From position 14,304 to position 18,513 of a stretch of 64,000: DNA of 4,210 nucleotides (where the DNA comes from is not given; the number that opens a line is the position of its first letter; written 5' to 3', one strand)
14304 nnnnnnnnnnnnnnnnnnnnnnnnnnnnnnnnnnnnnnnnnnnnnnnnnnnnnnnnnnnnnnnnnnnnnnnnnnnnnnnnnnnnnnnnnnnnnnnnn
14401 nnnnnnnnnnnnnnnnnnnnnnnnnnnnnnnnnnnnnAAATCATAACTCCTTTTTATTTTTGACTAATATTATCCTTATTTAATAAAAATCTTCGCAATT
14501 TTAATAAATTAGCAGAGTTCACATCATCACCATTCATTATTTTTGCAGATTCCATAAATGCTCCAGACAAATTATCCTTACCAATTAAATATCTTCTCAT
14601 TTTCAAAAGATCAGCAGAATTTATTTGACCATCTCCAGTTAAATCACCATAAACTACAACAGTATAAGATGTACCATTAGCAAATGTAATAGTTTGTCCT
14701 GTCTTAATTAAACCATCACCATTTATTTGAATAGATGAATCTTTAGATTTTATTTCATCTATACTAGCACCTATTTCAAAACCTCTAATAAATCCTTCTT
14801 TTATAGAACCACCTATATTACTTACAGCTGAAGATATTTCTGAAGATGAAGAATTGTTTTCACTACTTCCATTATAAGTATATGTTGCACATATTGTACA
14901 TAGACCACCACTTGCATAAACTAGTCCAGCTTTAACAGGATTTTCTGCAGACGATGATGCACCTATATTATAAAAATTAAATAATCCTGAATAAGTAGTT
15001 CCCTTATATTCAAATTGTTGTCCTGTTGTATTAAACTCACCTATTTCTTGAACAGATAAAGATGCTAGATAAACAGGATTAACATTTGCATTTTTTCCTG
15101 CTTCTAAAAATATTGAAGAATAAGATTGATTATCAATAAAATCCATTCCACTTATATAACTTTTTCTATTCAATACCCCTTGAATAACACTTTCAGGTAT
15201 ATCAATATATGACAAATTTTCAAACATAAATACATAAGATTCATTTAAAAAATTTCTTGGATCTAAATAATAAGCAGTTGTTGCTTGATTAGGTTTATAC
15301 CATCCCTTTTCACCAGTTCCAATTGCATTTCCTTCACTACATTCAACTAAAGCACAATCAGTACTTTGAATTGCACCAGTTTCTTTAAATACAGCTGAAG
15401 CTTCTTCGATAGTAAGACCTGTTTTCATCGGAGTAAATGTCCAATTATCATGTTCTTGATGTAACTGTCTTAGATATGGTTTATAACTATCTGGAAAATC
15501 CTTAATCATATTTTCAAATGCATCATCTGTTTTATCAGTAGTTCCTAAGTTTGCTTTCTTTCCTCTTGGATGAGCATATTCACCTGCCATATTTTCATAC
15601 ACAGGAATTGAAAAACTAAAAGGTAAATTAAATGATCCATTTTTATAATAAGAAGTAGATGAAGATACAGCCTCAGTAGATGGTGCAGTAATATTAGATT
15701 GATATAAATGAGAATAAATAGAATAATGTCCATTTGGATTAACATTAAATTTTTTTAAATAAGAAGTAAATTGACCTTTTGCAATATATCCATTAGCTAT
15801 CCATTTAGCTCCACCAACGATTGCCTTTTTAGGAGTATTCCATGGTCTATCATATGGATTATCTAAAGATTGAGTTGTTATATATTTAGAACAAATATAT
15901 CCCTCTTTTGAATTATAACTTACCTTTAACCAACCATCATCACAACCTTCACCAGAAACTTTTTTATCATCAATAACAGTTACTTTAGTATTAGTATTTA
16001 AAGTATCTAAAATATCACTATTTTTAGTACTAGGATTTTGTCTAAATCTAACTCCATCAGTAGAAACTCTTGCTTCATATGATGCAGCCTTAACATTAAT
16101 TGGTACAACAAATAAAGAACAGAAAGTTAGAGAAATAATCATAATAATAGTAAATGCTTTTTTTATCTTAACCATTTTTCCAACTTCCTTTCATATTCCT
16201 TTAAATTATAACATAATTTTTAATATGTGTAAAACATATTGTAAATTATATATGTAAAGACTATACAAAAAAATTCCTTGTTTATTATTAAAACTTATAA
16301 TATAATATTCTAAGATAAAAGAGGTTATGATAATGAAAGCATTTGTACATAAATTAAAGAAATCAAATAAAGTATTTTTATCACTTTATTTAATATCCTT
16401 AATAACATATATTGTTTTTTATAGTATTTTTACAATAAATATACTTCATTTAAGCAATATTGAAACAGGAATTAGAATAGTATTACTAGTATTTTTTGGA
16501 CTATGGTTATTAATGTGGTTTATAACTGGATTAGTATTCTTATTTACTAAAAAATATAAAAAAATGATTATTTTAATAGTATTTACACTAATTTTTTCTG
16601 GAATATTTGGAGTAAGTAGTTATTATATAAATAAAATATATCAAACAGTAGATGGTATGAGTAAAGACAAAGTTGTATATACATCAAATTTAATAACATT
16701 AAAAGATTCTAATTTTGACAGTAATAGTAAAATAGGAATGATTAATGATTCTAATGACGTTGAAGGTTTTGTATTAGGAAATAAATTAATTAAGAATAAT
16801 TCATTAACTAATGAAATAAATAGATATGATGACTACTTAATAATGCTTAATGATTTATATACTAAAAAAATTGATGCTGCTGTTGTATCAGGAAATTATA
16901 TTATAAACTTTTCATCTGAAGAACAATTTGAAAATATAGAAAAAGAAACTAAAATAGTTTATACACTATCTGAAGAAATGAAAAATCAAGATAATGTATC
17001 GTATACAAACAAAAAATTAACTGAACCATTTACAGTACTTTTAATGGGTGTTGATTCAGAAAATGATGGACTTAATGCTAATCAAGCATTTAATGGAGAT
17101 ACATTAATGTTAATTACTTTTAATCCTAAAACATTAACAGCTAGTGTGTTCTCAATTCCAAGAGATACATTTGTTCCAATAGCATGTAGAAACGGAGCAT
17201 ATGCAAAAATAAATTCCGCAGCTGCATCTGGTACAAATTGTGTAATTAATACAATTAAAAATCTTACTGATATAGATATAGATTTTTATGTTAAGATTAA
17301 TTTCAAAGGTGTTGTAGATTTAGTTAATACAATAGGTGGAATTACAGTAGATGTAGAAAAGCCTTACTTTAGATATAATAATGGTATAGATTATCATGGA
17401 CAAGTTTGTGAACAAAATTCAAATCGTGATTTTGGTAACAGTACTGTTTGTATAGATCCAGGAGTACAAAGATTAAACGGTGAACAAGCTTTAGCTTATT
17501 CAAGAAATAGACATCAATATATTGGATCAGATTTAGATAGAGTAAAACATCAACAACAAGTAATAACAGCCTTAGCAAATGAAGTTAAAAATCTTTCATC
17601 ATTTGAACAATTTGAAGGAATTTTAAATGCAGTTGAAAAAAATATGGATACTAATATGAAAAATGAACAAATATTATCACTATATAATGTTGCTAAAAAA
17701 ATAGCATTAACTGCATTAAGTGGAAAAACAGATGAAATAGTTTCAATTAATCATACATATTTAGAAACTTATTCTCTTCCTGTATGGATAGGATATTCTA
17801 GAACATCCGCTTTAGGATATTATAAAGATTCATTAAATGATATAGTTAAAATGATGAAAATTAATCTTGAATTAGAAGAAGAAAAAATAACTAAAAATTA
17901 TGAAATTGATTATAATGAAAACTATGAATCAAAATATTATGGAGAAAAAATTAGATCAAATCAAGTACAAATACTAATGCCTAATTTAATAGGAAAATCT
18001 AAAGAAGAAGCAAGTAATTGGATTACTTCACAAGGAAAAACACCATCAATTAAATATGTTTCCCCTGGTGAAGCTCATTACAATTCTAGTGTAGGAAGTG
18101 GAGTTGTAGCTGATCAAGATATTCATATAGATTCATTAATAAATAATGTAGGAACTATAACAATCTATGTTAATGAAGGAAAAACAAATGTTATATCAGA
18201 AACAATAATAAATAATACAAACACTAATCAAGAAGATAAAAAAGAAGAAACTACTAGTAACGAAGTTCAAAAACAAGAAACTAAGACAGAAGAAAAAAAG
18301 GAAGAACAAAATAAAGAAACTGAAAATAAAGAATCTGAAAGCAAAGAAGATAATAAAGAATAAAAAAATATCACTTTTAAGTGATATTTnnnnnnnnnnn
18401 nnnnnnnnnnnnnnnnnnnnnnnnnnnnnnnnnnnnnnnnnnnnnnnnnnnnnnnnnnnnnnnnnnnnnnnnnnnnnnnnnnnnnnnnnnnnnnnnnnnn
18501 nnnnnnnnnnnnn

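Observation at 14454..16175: Type-I dockerin on a putative peptidoglycan hydrolase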

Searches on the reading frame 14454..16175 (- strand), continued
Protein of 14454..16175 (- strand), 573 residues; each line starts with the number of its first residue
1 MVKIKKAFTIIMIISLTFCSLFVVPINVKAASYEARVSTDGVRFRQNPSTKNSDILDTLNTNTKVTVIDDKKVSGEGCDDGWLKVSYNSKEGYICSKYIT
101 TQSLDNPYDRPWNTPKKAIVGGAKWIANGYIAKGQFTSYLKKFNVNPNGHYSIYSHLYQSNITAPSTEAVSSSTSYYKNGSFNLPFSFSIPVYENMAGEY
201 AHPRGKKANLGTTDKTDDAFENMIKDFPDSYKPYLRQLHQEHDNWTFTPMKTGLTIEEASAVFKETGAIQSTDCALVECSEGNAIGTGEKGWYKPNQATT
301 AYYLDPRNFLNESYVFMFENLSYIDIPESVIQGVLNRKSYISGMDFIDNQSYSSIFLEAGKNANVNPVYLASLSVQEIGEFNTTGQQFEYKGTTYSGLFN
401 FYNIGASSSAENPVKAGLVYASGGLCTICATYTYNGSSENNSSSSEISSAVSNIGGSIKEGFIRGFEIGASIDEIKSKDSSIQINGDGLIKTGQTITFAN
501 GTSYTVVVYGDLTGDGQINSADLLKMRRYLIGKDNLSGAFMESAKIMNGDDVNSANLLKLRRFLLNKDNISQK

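Call 44: find_related_loci(query=A1, collection=genome_contigs, flank=4000)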
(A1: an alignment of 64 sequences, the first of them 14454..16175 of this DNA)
Query A1 (573 aa) in genome_contigs; peptide patterns used: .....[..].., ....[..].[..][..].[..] (x = any residue, [..] = any of these).
600 stretches matched a pattern (row limit reached: there are more); 488 encode a relative of the query (tblastn E <= 1e-3); the best 80 are kept; 80 distinct loci.
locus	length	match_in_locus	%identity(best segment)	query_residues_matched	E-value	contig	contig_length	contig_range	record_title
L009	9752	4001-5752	60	1-573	0e+0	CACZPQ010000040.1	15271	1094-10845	MAG: uncultured Erysipelotrichaceae bacterium isolate RUG12834 genome assembly, contig: RUG12834_asm_40, whole genome sh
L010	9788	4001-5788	53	2-572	0e+0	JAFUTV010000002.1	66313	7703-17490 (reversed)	MAG: Bacilli bacterium isolate RGIG4820 Roe_deer_Reticulum.Co__c5656, whole genome shotgun sequence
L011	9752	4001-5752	50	6-572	9e-172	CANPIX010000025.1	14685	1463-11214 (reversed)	MAG TPA_asm: uncultured Tenericutes bacterium isolate SRR15730547_bin.25_metawrap_v1.3_MAG genome assembly, contig: NODE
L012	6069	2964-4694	50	7-572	6e-172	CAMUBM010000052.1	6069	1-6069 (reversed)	MAG TPA_asm: uncultured Tenericutes bacterium isolate SRR14038239_bin.83_metawrap_v1.3_MAG genome assembly, contig: NODE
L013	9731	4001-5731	49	7-572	8e-166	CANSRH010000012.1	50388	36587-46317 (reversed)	MAG TPA_asm: uncultured Tenericutes bacterium isolate SRR15510228_bin.30_metawrap_v1.3_MAG genome assembly, contig: NODE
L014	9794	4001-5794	47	5-572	2e-163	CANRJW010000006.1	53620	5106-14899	MAG: uncultured Bacilli bacterium isolate Lapin-021__bin68 genome assembly, contig: Lapin-021__NODE_735_length_53620_cov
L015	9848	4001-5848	45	6-572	3e-156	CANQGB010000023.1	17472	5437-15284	MAG: uncultured Bacilli bacterium isolate Lapin-005__bin86 genome assembly, contig: Lapin-005__NODE_4304_length_17472_co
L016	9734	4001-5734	46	4-572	4e-155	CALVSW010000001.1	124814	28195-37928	MAG: uncultured Bacilli bacterium isolate BRZ_LF__bin95 genome assembly, contig: BRZ_LF__NODE_107_length_124814_cov_24.6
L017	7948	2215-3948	45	1-573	6e-155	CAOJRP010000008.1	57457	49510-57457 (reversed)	MAG TPA_asm: uncultured Erysipelotrichaceae bacterium isolate SRR17684615_bin.2_metawrap_v1.3_MAG genome assembly, conti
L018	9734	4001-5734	44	1-573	2e-149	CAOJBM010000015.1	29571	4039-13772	MAG TPA_asm: uncultured Tenericutes bacterium isolate SRR19759446_bin.44_metawrap_v1.3_MAG genome assembly, contig: NODE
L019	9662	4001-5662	46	10-565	2e-149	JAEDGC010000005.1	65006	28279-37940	MAG: Bacilli bacterium isolate MAG100 NODE_134_length_65006_cov_11.794137, whole genome shotgun sequence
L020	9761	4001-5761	44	1-572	2e-147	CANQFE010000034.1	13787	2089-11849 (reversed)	MAG: uncultured Bacilli bacterium isolate Lapin-008__bin14 genome assembly, contig: Lapin-008__NODE_4738_length_13787_co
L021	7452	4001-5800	44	1-572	4e-147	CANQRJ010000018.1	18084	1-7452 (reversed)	MAG: uncultured Bacilli bacterium isolate Lapin-008__bin31 genome assembly, contig: Lapin-008__NODE_3507_length_18084_co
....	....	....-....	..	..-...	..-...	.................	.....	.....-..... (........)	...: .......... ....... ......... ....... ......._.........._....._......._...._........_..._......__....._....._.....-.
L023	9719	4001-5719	49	4-572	2e-169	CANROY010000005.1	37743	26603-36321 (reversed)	MAG: uncultured Bacilli bacterium isolate Lapin-018__bin67 genome assembly, contig: Lapin-018__NODE_872_length_37743_cov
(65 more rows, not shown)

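Call 65: list_cluster_members(proteins=[P0001, P0121])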
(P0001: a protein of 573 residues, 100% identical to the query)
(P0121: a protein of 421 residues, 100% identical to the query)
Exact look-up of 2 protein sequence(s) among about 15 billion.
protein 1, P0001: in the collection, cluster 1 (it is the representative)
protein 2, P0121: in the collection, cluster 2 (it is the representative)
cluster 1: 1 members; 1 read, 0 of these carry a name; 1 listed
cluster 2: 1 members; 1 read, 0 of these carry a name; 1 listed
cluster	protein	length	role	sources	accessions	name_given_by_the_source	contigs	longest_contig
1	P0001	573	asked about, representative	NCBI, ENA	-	-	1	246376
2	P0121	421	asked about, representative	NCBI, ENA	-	-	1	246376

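Call 66: find_encoding_contigs(protein=P0001, flank=1000, max_places=2)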
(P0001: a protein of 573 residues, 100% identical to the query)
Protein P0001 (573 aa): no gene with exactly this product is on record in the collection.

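Call 70: search_dna_similar(query=window:14454-16175:-, collection=phages, mode=protein, max_rows=12)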
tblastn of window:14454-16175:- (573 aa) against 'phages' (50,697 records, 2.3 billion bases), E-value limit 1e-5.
Records with a match: 9; places in all: 9; records where one place covers at least 80% of the query: 0.
Best place of each record, by identity: <60% 9.
By first word of the organism name: Bacteriophage 9.
By host as written in the record: - 9.
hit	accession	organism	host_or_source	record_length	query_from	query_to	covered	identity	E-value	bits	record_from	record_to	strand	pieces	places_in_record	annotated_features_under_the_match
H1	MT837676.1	Bacteriophage sp.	human fecal samples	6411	58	422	64%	31.8%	2e-20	185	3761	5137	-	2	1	record has no annotation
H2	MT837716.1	Bacteriophage sp.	human fecal samples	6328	112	421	49%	38.6%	2e-16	172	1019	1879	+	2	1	record has no annotation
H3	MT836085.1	Bacteriophage sp.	human fecal samples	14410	99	384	47%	36.7%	7e-14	160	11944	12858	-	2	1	record has no annotation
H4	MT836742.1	Bacteriophage sp.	human fecal samples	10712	112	414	52%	32.1%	5e-20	156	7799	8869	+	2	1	record has no annotation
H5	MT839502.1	Bacteriophage sp.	human fecal samples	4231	110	380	44%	35.5%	3e-13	153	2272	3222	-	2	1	record has no annotation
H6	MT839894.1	Bacteriophage sp.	human fecal samples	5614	97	342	38%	40.4%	3e-18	157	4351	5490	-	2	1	record has no annotation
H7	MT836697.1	Bacteriophage sp.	human fecal samples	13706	227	421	34%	32.9%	1e-14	84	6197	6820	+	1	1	record has no annotation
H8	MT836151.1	Bacteriophage sp.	human fecal samples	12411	38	105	12%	42.6%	8e-6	55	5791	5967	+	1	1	record has no annotation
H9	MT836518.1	Bacteriophage sp.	human fecal samples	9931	488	550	11%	44.4%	5e-6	56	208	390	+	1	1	record has no annotation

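Call 71: search_protein_families(library=phrogs, proteins=[window:14454-16175:-], max_evalue=0.01)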
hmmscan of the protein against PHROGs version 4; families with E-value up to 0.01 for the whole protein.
window:14454-16175:- (573 aa): 2 families
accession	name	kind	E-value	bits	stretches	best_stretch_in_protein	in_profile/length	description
phrog_759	-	other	3e-09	37.1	1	109-147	547-585/625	tail associated cell-wall hydrolase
phrog_21853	-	unknown function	9.6e-07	29.4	1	109-150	331-373/409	-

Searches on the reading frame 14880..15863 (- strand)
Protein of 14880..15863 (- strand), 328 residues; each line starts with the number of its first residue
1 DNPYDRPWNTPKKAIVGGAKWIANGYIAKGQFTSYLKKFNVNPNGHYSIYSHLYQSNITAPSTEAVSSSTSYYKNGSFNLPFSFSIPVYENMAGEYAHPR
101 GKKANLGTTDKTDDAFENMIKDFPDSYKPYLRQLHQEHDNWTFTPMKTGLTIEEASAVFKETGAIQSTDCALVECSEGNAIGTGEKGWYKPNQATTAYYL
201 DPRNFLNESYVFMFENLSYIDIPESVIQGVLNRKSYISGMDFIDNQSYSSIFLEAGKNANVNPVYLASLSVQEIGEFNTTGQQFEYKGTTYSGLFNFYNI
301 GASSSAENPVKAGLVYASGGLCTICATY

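Call 68: search_protein_families(library=pfam, proteins=[window:14880-15863:-], max_evalue=10)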
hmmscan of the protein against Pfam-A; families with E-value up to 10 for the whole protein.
seq(328 aa): 0 families

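Call 69: search_protein_families(library=ncbifam, proteins=[window:14880-15863:-], max_evalue=10)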
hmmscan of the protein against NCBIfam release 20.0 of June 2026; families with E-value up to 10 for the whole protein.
seq(328 aa): 1 family
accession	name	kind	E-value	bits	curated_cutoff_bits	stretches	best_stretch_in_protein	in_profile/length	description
NF052642.1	amidase_SagB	exception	1.6e-12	47.2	425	2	244-317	126-195/282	peptidoglycan release complex glucosaminidase SagB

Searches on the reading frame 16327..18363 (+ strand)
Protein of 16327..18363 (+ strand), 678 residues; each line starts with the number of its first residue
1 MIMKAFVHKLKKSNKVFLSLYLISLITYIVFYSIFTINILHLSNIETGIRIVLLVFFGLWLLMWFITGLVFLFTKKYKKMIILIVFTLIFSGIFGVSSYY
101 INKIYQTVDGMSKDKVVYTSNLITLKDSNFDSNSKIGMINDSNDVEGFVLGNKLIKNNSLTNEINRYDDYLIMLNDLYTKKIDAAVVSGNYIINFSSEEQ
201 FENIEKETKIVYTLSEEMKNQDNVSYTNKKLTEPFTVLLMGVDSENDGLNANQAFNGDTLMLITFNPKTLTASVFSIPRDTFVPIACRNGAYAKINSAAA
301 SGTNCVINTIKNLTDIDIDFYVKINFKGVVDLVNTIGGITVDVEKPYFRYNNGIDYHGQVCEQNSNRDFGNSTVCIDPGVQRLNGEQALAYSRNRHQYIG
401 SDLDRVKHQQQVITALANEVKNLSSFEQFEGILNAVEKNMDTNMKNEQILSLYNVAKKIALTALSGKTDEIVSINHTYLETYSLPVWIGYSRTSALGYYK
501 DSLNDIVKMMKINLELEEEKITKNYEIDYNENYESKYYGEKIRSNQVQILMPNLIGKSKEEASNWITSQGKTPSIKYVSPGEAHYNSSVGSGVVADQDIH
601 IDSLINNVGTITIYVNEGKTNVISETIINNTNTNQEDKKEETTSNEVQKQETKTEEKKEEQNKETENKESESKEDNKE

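Call 3: search_protein_families(library=pfam, proteins=[window:16327-18363:+], max_evalue=1)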
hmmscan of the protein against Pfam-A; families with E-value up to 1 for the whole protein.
window:16327-18363:+ (678 aa): 3 families
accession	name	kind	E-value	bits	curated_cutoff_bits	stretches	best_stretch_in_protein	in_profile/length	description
PF03816.19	LytR_cpsA_psr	-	2.9e-42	144.8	24.6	1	257-421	2-149/150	LytR_cpsA_psr family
PF03793.24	PASTA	-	8.9e-07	29.2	23.2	1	551-616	3-63/64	PASTA domain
PF07197.17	DUF1409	-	0.22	11.8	29.2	1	598-612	3-17/48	Protein of unknown function (DUF1409)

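Call 4: search_protein_families(library=ncbifam, proteins=[window:16327-18363:+], max_evalue=1)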
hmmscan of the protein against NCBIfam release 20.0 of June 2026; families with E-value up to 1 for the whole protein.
window:16327-18363:+ (678 aa): 7 families
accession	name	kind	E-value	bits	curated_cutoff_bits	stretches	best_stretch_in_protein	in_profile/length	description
NF047591.1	ligase_LytR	equivalog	5.2e-45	154.2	450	1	213-453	34-270/336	glycopolymer--peptidoglycan transferase LytR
NF006897.1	PRK09379.1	equivalog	3.2e-37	128.4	441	1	213-458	36-260/298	polyisoprenyl-teichoic acid--peptidoglycan teichoic acid transferase TagU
TIGR00350.1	lytR_cpsA_psr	domain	1.3e-36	126.1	62.3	1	257-421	3-151/152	LCP family glycopolymer transferase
NF051849.1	LCP_trans_Cps2A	equivalog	2.2e-32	112.9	650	1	14-455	13-420/477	LCP family glycopolymer transferase CpsA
NF033483.0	PknB_PASTA_kin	equivalog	0.0018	17.4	450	1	544-664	428-541/563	Stk1 family PASTA domain-containing Ser/Thr kinase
NF003676.1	PRK05303.1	subfamily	0.19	10.7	300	1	505-655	156-302/344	flagellar basal body P-ring protein FlgI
NF008854.0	PRK11892.1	equivalog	0.21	10.2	454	1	610-672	55-118/464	pyruvate dehydrogenase complex E1 component subunit beta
